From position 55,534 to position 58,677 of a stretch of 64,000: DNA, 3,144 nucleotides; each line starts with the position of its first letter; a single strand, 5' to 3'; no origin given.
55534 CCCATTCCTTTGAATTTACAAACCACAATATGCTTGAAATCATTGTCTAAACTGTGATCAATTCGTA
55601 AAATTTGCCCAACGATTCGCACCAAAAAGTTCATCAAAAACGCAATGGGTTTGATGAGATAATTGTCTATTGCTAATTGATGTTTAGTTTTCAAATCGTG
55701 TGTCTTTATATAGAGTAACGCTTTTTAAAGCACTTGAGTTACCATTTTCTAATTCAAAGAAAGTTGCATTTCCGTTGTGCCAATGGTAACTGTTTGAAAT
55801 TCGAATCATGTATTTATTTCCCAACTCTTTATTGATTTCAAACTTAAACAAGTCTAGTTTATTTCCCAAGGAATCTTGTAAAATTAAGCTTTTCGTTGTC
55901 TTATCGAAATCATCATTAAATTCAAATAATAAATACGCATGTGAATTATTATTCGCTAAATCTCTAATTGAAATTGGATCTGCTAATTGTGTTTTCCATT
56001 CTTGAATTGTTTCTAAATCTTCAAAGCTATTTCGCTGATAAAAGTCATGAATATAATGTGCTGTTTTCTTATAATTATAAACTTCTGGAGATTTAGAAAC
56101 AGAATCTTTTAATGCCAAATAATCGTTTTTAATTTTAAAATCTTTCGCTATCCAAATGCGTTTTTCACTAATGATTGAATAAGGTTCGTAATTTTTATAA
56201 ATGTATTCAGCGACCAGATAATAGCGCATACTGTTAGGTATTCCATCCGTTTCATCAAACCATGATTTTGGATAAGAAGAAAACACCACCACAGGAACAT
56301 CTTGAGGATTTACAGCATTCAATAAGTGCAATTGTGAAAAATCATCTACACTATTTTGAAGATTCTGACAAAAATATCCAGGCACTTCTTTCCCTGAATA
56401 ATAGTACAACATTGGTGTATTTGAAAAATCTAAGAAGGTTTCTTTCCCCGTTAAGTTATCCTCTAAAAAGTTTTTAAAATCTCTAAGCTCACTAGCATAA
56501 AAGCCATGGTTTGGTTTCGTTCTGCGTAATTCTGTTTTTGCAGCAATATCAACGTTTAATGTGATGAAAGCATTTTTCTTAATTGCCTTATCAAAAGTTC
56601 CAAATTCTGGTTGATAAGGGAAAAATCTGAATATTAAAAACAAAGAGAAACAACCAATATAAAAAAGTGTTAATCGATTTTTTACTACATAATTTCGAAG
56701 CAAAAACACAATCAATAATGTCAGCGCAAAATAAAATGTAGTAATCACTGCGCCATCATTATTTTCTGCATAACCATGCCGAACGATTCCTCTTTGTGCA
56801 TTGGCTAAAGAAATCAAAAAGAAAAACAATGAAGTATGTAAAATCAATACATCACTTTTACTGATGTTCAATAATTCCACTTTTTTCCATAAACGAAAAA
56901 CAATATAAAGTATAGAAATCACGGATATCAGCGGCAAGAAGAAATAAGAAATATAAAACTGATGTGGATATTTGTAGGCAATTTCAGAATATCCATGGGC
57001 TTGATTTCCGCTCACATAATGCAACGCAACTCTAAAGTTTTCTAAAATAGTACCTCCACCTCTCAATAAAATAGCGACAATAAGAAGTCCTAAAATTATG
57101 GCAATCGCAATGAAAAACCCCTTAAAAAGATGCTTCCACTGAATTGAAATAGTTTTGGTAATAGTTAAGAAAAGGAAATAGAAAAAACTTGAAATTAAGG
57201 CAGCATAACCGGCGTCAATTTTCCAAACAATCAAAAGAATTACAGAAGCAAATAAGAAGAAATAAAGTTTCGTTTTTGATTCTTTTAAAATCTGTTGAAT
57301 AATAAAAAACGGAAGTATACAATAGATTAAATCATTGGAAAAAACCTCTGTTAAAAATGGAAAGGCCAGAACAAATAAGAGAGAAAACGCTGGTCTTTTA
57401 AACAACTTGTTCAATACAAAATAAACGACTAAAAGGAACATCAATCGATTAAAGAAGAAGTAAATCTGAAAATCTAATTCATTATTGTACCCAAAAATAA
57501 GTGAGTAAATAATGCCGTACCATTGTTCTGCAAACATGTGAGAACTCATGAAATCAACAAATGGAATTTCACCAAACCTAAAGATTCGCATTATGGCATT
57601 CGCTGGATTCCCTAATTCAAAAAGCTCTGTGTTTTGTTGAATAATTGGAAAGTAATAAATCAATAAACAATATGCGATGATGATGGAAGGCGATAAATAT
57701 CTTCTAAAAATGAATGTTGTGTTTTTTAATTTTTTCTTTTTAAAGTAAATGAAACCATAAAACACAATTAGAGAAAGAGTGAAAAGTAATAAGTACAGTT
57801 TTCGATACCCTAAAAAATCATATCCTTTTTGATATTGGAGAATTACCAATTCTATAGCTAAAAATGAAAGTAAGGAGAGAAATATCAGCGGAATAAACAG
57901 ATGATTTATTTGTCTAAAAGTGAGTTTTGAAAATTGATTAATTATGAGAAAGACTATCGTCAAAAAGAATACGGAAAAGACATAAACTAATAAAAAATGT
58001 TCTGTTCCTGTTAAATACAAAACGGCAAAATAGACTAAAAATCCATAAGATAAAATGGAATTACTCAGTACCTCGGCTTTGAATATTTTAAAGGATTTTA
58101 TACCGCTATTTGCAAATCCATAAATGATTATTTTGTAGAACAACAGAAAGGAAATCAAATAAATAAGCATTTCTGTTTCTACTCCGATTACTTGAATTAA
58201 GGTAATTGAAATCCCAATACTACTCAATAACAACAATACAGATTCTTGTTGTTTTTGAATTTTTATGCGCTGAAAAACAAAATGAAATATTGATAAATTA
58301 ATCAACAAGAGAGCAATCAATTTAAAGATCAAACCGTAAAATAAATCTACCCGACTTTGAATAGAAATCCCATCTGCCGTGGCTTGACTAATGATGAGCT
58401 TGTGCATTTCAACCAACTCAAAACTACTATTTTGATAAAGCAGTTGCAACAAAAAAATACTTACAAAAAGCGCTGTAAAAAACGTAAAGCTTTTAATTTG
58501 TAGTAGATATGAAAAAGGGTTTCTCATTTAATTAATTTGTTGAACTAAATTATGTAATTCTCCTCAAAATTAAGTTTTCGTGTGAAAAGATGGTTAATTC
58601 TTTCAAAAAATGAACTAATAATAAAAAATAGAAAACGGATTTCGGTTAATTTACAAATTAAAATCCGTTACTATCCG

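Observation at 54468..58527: GT9 heptosyltransferase-like gene overlapping a 947-aa, >=20-TM membrane protein of unknown function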

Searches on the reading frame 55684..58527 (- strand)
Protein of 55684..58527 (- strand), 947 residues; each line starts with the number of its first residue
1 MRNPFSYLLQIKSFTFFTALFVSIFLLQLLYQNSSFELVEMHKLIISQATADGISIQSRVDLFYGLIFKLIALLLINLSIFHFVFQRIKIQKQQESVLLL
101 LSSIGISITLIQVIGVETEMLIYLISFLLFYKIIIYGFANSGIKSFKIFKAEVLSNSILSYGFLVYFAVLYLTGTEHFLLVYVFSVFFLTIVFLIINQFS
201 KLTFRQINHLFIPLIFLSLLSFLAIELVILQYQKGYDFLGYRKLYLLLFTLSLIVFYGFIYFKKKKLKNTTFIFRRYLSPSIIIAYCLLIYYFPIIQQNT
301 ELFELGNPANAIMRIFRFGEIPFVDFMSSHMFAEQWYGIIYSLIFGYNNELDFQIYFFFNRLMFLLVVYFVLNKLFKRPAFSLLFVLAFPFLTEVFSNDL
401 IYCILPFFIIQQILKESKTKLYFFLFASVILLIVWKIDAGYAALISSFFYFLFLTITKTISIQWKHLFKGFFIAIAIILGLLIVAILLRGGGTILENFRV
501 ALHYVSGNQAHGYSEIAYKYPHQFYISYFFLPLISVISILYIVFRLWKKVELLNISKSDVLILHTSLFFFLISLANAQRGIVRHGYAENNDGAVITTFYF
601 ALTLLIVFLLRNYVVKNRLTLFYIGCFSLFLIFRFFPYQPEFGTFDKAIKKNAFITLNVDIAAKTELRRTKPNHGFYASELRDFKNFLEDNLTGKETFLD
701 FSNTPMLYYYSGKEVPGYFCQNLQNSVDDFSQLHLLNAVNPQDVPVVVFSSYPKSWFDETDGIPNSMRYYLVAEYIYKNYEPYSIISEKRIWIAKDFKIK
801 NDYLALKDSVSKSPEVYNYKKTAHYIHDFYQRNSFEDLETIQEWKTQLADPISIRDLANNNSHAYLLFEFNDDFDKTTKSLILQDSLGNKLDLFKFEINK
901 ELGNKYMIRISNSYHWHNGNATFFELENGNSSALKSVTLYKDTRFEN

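Call 6: search_protein_families(library=pfam, proteins=[window:55684-58527:-], max_evalue=0.01)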
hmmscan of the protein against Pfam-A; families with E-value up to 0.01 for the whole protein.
window:55684-58527:- (947 aa): 0 families

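Call 7: search_protein_families(library=ncbifam, proteins=[window:55684-58527:-], max_evalue=0.01)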
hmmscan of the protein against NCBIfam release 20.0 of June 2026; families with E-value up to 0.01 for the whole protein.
window:55684-58527:- (947 aa): 0 families

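Call 8: find_homologous_proteins(query=window:55684-58527:-, max_evalue=0.001)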
Query window:55684-58527:- (947 aa): 46 proteins with E <= 0.001 among 8000 candidates.
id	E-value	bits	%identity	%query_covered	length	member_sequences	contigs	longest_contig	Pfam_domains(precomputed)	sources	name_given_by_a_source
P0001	0.0e+0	2001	97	100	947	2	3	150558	-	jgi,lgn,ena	jgi:hypothetical protein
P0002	0.0e+0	1648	77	100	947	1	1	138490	-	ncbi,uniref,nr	ncbi:hypothetical protein [Brumimicrobium oceani]|uniref:Uncharacterized protein n=1 Tax=Brumimicrob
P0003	0.0e+0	1620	76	100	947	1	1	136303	-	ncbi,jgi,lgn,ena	-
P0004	0.0e+0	1535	71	100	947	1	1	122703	-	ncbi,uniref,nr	ncbi:cupredoxin domain-containing protein [Brumimicrobium mesophilum]|uniref:hypothetical protein n=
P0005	0.0e+0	1526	71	100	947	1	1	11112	-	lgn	-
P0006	0.0e+0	1526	73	97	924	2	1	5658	-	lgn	-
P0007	0.0e+0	1286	61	100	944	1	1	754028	-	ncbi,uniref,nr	ncbi:hypothetical protein [Brumimicrobium aurantiacum]|uniref:Uncharacterized protein n=1 Tax=Brumim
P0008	1.7e-289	982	50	100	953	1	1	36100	-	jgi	jgi:hypothetical protein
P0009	3.9e-280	951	49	98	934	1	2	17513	-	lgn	-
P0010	2.4e-231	789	44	100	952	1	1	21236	-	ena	-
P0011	5.6e-223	761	41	100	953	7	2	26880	-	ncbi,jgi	-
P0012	3.0e-164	567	36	99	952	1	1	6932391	-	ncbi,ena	-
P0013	2.5e-161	557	34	99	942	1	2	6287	-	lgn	-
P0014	1.6e-159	551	36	98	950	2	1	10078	-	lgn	-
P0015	1.3e-158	548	35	99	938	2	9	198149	-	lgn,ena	-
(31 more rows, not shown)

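Call 9: search_solved_structures(query=window:55684-58527:-, max_evalue=10)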
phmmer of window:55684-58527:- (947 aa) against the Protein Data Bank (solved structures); distinct sequences matched with E-value up to 10: 0.

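Call 14: find_related_loci(query=A1, collection=genome_contigs, flank=8000)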
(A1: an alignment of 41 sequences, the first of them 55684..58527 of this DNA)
Query A1 (947 aa) in genome_contigs; peptide patterns used: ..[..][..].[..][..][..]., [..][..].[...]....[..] (x = any residue, [..] = any of these).
195 stretches matched a pattern; 77 encode a relative of the query (tblastn E <= 1e-3); 77 distinct loci.
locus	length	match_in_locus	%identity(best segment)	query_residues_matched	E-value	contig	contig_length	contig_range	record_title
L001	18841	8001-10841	77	1-947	0e+0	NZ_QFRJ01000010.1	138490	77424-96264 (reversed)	Brumimicrobium oceani strain C305 contig10, whole genome shotgun sequence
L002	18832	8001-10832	61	1-947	0e+0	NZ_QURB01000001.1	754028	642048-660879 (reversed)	Brumimicrobium aurantiacum strain N62 contig1, whole genome shotgun sequence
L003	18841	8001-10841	71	1-947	0e+0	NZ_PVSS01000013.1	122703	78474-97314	Brumimicrobium mesophilum strain JCM 14063 contig13, whole genome shotgun sequence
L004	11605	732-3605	39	1-947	0e+0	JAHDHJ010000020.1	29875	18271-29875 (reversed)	MAG: Saprospiraceae bacterium isolate MAG-67 RZ_4292, whole genome shotgun sequence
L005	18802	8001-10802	37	18-947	3e-177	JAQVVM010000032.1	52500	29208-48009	MAG: Bacteroidales bacterium isolate STF1_8 NODE_1185_length_52500_cov_4.838085_Sandtown_F1, whole genome shotgun sequen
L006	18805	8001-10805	36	12-947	3e-167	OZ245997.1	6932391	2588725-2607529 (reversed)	MAG: Putridiphycobacter sp. isolate 93b65e7c-df33-47fe-a13d-f2a40af56898 genome assembly, chromosome: 1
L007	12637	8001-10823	35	10-947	2e-158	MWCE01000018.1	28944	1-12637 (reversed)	MAG: Bacteroidetes bacterium ADurb.Bin234 BWY27_contig000018, whole genome shotgun sequence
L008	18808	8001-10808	34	9-946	7e-158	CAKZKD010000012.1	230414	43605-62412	MAG TPA_asm: uncultured Flavobacteriales bacterium isolate ERR2094167_bin.5_CONCOCT_v1.1_MAG genome assembly, contig: ER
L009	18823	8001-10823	35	10-947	3e-154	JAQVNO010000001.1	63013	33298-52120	MAG: Bacteroidales bacterium isolate STF1_159 NODE_840_length_63013_cov_3.509366_Sandtown_F1, whole genome shotgun seque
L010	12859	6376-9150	35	19-946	3e-154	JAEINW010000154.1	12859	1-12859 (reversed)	MAG: Salinivirgaceae bacterium isolate MAG14 NODE_2543_length_12859_cov_4.766860, whole genome shotgun sequence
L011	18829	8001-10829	34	19-947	5e-152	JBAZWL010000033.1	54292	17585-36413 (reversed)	MAG: Taibaiella sp. isolate SO_2017_GW1_31 NODE_3131_length_54292_cov_1.373488_OW334_2017, whole genome shotgun sequence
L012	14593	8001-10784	33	17-946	7e-148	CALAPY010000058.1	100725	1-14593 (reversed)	MAG TPA_asm: uncultured Flavobacteriales bacterium isolate ERR599005_bin.18_CONCOCT_v1.1_MAG genome assembly, contig: ER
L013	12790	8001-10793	33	14-947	7e-146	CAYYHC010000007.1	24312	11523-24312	MAG TPA_asm: uncultured Lentimicrobiaceae bacterium isolate SRP192927_co1_888 genome assembly, contig: NODE_3890_length_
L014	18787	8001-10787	33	16-945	6e-143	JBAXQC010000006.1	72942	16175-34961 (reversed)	MAG: Bacteroidota bacterium isolate ELA547 MAG547_6, whole genome shotgun sequence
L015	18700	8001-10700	31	19-930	7e-140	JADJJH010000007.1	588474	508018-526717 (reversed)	MAG: Bacteroidetes bacterium isolate Ejby_18-Q3-R6-50_BATAC.314 tig00000873-10-5885400, whole genome shotgun sequence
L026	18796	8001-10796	32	11-944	6e-130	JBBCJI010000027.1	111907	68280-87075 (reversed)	MAG: Flavipsychrobacter sp. isolate MAG_CPA_25 P10A_000000020790, whole genome shotgun sequence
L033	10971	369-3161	29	19-945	2e-112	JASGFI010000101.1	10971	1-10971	MAG: Edaphocola sp. isolate 1H202 JMF-2111-06-0001.hyb.bin.202_100, whole genome shotgun sequence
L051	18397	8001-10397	27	17-802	5e-59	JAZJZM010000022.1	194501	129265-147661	MAG: Bacteroidota bacterium isolate ADI_H2L1_1_122_18_3-bin023 ADIH2L11_B023_0_000000000022, whole genome shotgun sequen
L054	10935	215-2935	26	15-927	4e-56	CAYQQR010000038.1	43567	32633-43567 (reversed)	MAG TPA_asm: uncultured Bacteroidaceae bacterium isolate SRP141376_co1_315 genome assembly, contig: NODE_2104_length_435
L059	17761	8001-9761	28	213-802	3e-52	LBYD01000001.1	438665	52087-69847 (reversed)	MAG: Candidatus Moranbacteria bacterium GW2011_GWC2_40_12 UT79_C0001, whole genome shotgun sequence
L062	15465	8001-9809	27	201-813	2e-48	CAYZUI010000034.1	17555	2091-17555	MAG TPA_asm: uncultured Gammaproteobacteria bacterium isolate binchicken_co169_102 genome assembly, contig: k99_480093,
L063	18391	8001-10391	25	13-793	8e-48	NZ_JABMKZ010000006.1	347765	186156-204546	Paenibacillus alba strain LMG 31323 NODE_5_length_347765_cov_24.657834, whole genome shotgun sequence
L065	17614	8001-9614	27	286-820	2e-42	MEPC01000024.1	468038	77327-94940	MAG: Bacteroidetes bacterium RIFCSPLOWO2_12_FULL_37_12 rifcsplowo2_12_scaffold_41, whole genome shotgun sequence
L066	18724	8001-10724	25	16-918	8e-54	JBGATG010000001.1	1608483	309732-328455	MAG: Bacteroidia bacterium isolate MAG_AAO_H10.5 AAOH10-5_opera_contig_1, whole genome shotgun sequence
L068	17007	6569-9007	28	17-813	5e-68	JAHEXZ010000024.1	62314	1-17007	MAG: Bacteroidetes bacterium isolate nzgw116 NODE_244_length_62315_cov_6.261553, whole genome shotgun sequence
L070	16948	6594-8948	25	17-798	7e-61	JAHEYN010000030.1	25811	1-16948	MAG: Bacteroidetes bacterium isolate nzgw129 NODE_504_length_25812_cov_4.467829, whole genome shotgun sequence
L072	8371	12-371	41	683-802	9e-25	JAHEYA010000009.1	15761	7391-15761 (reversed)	MAG: Bacteroidetes bacterium isolate nzgw117 NODE_4501_length_15762_cov_2.381817, whole genome shotgun sequence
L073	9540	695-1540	30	649-917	1e-15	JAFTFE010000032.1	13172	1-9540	MAG: Lachnospiraceae bacterium isolate RGIG3763 Roe_deer_Abomasum-2__c31088, whole genome shotgun sequence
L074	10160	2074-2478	32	682-806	2e-15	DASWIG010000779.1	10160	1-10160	MAG TPA_asm: Thermoanaerobaculia bacterium isolate SMAG_U2863 k141_2884101, whole genome shotgun sequence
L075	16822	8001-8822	24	686-941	6e-15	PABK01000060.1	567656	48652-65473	MAG: Halioglobus sp. isolate NAT121 113248, whole genome shotgun sequence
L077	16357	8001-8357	30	666-781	9e-6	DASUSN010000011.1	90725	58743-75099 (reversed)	MAG TPA_asm: Thermoanaerobaculia bacterium isolate SMAG_U1737 k141_1172519, whole genome shotgun sequence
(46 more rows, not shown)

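Call 26: search_solved_structures(query=A1, max_evalue=10)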
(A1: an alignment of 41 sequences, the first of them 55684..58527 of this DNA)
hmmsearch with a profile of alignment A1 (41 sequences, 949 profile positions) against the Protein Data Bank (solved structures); distinct sequences matched with E-value up to 10: 0.

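Call 29: predict_structure(alignment_id=A1)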
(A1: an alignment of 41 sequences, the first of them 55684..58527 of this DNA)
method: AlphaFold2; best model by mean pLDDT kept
length: 947 residues; sequences in the alignment: 41
mean_pLDDT: 86.7   pTM: 0.86
mean pLDDT of the five models: 86.7, 86.0, 85.7, 83.0, 81.6
residues with pLDDT >= 90: 478; 70-90: 393; 50-70: 70; < 50: 6
segments of 3 or more residues with pLDDT < 50: 1-3
pLDDT, mean of each block of 10 residues (from residue 1): 53 91 92 80 72 81 88 92 90 90 94 85 95 92 82 90 96 92 95 89 84 94 92 80 93 90 77 94 96 90 89 94 84 91 90 93 95 93 93 84 92 90 94 88 93 83 88 94 91 88 72 57 76 93 85 77 94 81 52 71 94 86 91 66 88 86 70 87 92 93 92 91 84 89 94 85 87 94 92 92 76 88 91 89 76 81 90 86 91 91 92 90 78 84 78
secondary structure, 60 per line:
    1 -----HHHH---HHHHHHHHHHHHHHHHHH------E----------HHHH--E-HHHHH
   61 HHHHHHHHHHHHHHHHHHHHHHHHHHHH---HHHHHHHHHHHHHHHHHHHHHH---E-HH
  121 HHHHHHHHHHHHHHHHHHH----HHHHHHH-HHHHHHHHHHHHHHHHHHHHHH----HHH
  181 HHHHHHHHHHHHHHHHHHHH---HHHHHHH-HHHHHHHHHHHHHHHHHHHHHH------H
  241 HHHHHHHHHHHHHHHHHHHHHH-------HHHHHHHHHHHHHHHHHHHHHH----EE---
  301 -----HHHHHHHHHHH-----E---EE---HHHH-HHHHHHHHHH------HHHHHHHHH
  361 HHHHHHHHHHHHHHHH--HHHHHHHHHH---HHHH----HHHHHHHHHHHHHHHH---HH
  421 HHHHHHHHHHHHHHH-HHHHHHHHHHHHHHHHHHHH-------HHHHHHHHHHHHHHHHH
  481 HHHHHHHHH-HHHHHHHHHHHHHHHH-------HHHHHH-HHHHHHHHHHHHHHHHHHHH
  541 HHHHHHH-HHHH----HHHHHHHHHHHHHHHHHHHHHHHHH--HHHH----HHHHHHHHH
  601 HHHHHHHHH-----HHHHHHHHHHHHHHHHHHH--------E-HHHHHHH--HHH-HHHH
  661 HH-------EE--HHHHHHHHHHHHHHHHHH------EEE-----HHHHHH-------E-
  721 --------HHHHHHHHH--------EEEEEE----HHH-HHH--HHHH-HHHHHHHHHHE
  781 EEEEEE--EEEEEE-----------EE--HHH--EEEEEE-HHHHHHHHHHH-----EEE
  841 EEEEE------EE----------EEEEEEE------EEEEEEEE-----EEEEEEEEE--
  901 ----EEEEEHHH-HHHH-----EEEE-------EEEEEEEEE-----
elements in order (helices of 4 or more, strands of 3 or more residues): H6-9 H13-30 H48-51 H56-88 H92-113 H119-139 H144-150 H152-173 H178-200 H204-210 H212-233 H240-262 H270-291 H306-316 H331-334 H336-345 H352-376 H379-388 H392-395 H400-415 H419-435 H437-456 H464-489 H491-506 H514-519 H521-547 H549-552 H557-581 H584-587 H592-609 H615-633 H644-650 H657-662 H674-691 E698-700 H706-711 H729-737 E746-751 H765-768 H770-779 E780-786 E789-794 E815-820 H822-832 E838-845 E864-870 E877-884 E890-898 E905-909 H914-917 E923-926 E934-942

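Call 32: fold_search(model_id=the predicted structure, library=pdb)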
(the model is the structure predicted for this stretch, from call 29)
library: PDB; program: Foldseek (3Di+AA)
matches with E <= 10: 430; with E <= 0.001: 0
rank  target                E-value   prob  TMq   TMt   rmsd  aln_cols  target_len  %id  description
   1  7bvc_B                1.3e-02  0.75  0.20  0.19  21.6       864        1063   11  Cryo-EM structure of Mycobacterium smegmatis arabinosyltransferase EmbA-EmbB-AcpM2 in complex with ethambutol (released 2020-04-29)
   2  5ezm                  2.2e-02  0.99  0.24  0.38  12.1       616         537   11  Crystal Structure of ArnT from Cupriavidus metallidurans in the apo state (released 2016-02-17)
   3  6x0o                  3.5e-02  0.66  0.20  0.18  22.0       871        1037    8  Single-Particle Cryo-EM Structure of Arabinosyltransferase EmbB from Mycobacterium smegmatis (released 2020-06-10)
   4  6zps_AAA              1.4e-01  0.92  0.08  0.11  10.6       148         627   13  Structure of Unliganded MgGH51 a-L-Arabinofuranosidase Crystal Type 3 Collected at 2.75 A (released 2020-11-11)
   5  5nxs_A                1.8e-01  0.89  0.09  0.22   6.7       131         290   14  Crystal Structure of Human Pro-myostatin Precursor at 4.2 A Resolution with Experimental Phases from SeMet labelling (released 2018-01-17)
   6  5ffo_G                1.9e-01  0.98  0.10  0.28   5.7       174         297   11  Integrin alpha V beta 6 in complex with pro-TGF-beta (released 2017-01-25)
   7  5ffo_D                1.9e-01  0.90  0.09  0.23   7.0       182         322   12  Integrin alpha V beta 6 in complex with pro-TGF-beta (released 2017-01-25)
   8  6gff_G                2.0e-01  0.89  0.08  0.30  12.7       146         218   12  Structure of GARP (LRRC32) in complex with latent TGF-beta1 and MHG-8 Fab (released 2018-11-07)
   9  9i0y_a                2.1e-01  0.80  0.07  0.37   6.1       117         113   12  Recombinant Ena2A fibers (released 2025-03-12)
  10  9i0y_0                2.1e-01  0.80  0.07  0.37   6.1       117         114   12  Recombinant Ena2A fibers (released 2025-03-12)
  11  5bkl_L                2.2e-01  0.92  0.08  0.36   6.0       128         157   12  Crystallographic structure of the cubic crystal form of STMV (77.9 degree rotation) grown from NaCl (released 2021-12-15)
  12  9vjj_B                2.3e-01  0.66  0.08  0.20  12.3       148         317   10  Crystal Structure of human Latent TGF-beta1 in complex with SOF10 (released 2026-02-04)
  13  8rew_A                2.4e-01  0.93  0.10  0.35   6.8       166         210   11  CryoEM structure of human GARP-lTGFbeta1 in complex with a Fab fragment derived from an activating antibody. (released 2025-03-26)
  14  8vsd_E                2.6e-01  0.95  0.10  0.25  13.4       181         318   10  avb8/L-TGF-b1/GARP (released 2024-09-11)
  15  5nxs_B                2.6e-01  0.51  0.07  0.21  15.6       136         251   12  Crystal Structure of Human Pro-myostatin Precursor at 4.2 A Resolution with Experimental Phases from SeMet labelling (released 2018-01-17)
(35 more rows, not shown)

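Call 33: search_protein_representatives(alignment_id=A1)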
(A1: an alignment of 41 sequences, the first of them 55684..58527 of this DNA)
Query: 41 sequences, 949 profile positions. Proteins with E-value up to 0.001 (for the whole library): 1542; up to 1e-10: 1030; up to 1e-30: 822. The best 150 are listed.
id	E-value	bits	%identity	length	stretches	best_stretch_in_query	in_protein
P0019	0.0e+00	1219.2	-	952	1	1-947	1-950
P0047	0.0e+00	1195.7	-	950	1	1-949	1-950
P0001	0.0e+00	1189.4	-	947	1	3-949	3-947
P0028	0.0e+00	1171.4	-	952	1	4-949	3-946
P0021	0.0e+00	1164.7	-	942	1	1-945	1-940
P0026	0.0e+00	1164.1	-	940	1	4-946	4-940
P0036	0.0e+00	1163.3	-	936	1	1-948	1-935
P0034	0.0e+00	1153.1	-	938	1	4-947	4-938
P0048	0.0e+00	1150.4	-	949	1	1-946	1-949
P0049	0.0e+00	1146.5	-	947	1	3-949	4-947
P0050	0.0e+00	1138.4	-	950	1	2-946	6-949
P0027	0.0e+00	1128.4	-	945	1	9-949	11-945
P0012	0.0e+00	1105.2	-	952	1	2-949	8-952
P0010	0.0e+00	1097.9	-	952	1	10-949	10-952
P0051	0.0e+00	1093.6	-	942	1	2-946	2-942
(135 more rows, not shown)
